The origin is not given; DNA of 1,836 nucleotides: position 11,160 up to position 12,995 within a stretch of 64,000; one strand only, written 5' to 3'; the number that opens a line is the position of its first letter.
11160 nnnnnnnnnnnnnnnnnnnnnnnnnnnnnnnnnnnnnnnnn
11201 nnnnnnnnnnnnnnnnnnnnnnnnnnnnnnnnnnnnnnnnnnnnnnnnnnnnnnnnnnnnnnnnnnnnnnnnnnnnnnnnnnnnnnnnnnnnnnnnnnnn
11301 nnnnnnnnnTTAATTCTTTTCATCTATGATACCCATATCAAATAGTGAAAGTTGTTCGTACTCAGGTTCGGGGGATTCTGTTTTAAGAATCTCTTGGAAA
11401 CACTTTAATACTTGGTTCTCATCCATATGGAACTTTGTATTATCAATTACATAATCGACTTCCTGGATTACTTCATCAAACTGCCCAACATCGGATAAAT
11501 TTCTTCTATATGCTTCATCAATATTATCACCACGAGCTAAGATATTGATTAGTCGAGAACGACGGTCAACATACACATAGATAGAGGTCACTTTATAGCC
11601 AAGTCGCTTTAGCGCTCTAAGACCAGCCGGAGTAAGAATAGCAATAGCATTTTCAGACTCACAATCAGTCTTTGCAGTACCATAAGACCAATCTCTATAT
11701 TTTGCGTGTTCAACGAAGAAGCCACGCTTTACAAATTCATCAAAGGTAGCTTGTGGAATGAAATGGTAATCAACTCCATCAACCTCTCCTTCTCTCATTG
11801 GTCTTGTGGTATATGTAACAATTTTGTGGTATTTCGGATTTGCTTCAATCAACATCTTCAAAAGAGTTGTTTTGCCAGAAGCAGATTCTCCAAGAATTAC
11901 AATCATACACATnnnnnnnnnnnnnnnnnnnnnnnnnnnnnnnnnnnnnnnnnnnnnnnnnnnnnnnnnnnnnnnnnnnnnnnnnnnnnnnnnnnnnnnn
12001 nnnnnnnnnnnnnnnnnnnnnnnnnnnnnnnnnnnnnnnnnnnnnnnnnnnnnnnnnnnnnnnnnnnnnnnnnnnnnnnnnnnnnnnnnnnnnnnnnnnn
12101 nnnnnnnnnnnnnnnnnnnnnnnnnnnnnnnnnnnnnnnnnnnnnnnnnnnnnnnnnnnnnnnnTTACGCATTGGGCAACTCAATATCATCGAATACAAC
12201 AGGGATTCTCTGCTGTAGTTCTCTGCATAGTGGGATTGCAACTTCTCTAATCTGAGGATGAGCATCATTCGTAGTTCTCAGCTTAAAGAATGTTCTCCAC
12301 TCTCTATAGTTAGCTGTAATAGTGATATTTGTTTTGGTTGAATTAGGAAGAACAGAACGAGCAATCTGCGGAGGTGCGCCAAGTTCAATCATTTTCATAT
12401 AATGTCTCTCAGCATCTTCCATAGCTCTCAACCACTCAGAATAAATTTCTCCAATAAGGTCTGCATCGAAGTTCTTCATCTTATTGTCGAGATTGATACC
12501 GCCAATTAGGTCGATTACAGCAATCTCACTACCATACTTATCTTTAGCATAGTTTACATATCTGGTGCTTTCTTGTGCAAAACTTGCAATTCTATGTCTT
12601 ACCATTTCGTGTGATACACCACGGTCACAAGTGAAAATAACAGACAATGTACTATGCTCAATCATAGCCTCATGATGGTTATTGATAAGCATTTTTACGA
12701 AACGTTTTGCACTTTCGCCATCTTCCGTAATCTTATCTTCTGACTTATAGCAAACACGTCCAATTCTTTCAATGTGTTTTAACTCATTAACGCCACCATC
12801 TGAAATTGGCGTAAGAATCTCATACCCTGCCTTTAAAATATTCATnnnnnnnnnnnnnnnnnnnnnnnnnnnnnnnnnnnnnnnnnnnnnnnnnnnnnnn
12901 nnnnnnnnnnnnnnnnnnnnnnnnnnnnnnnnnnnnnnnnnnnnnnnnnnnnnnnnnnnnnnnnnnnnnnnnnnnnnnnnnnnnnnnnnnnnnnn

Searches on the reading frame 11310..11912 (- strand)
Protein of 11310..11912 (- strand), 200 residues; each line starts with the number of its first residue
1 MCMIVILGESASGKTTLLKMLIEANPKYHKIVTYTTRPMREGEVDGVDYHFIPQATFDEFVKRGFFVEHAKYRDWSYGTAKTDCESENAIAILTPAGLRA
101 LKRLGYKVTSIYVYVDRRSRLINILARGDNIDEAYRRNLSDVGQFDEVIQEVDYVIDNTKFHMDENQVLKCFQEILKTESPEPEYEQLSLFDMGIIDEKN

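Call 44: search_protein_families(library=pfam, proteins=[window:11310-11912:-], max_evalue=0.001)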
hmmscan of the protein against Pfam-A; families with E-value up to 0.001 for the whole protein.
window:11310-11912:- (200 aa): 3 families
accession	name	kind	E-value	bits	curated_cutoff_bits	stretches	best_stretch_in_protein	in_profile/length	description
PF00625.27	Guanylate_kin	-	9.1e-22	78.1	25.2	1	3-164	4-171/182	Guanylate kinase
PF00005.33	ABC_tran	-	8.3e-05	23.6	25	1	3-41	13-51/137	ABC transporter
PF13401.12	AAA_22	-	0.00086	20.1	27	0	3-36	7-40/130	AAA domain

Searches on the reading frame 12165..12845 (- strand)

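Call 44: search_protein_families(library=pfam, proteins=[window:12165-12845:-], max_evalue=0.001)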
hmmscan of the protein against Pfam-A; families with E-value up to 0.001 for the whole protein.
window:12165-12845:- (226 aa): 1 family
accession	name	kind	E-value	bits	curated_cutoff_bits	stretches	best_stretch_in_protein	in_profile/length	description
PF02511.20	Thy1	-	5.4e-47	160.5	24.8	1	23-216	11-191/191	Thymidylate synthase complementing protein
